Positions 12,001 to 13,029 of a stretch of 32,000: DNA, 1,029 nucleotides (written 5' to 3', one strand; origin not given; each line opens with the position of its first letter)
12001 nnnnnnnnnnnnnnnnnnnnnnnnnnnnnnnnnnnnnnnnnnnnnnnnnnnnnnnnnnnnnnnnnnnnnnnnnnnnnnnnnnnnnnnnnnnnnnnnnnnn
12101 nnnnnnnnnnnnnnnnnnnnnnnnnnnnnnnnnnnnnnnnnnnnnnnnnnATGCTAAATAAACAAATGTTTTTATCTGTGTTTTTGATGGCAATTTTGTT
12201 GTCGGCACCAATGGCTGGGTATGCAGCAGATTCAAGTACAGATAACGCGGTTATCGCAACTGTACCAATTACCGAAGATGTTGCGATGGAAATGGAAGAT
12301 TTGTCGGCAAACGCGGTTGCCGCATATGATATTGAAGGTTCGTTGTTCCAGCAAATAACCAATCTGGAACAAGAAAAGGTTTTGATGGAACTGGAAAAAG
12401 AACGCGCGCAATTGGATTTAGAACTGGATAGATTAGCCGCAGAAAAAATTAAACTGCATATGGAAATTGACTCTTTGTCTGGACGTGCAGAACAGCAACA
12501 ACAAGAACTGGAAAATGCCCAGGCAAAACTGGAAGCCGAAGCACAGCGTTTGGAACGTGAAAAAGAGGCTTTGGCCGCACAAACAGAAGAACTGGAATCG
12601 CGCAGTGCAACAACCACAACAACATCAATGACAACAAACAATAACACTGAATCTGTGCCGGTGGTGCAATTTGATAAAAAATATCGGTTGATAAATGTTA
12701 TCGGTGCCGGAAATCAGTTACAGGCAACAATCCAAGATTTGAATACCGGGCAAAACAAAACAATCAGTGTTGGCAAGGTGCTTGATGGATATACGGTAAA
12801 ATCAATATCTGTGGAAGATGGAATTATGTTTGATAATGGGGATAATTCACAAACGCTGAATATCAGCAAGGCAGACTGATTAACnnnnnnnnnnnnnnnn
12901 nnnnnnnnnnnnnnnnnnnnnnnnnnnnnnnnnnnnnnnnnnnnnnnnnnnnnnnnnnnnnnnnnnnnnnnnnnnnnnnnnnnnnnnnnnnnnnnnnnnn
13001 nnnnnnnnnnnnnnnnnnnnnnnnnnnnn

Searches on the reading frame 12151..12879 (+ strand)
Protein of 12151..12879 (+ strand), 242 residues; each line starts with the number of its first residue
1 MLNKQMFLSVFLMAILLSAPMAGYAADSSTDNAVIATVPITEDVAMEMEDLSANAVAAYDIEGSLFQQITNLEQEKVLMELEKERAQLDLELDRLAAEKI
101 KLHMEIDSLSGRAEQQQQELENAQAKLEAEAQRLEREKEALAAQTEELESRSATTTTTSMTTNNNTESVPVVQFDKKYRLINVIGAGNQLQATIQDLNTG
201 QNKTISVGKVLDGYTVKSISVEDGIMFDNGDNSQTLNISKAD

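Call 87: search_protein_families(library=ncbifam, proteins=[window:12151-12879:+], max_evalue=0.001)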
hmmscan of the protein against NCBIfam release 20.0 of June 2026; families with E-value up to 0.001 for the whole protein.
window:12151-12879:+ (242 aa): 7 families
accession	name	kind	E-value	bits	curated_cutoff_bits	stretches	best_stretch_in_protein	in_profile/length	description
TIGR03021.1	pilP_fam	equivalog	1.1e-09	39.3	34.65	1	118-221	8-113/119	type IV pilus biogenesis protein PilP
NF009344.0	PRK12705.1-1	equivalog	2.4e-07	29.7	831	1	68-157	76-166/572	hypothetical protein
NF045487.1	ASRP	equivalog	3.1e-05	22.8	300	1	65-157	137-236/593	archaea-specific SMC-related protein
NF038350.1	taxis_HmpF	equivalog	0.00065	18.2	200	1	64-198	104-242/553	pilus motility taxis protein HmpF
TIGR02169.1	SMC_prok_A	equivalog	0.00071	17.4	729.4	1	63-165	851-950/1165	chromosome segregation protein SMC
TIGR04523.1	Mplasa_alph_rch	subfamily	0.00076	17.5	270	1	65-156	389-481/745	helix-rich protein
TIGR02168.1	SMC_prok_B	equivalog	0.00085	17.2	567.35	1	64-175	725-834/1181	chromosome segregation protein SMC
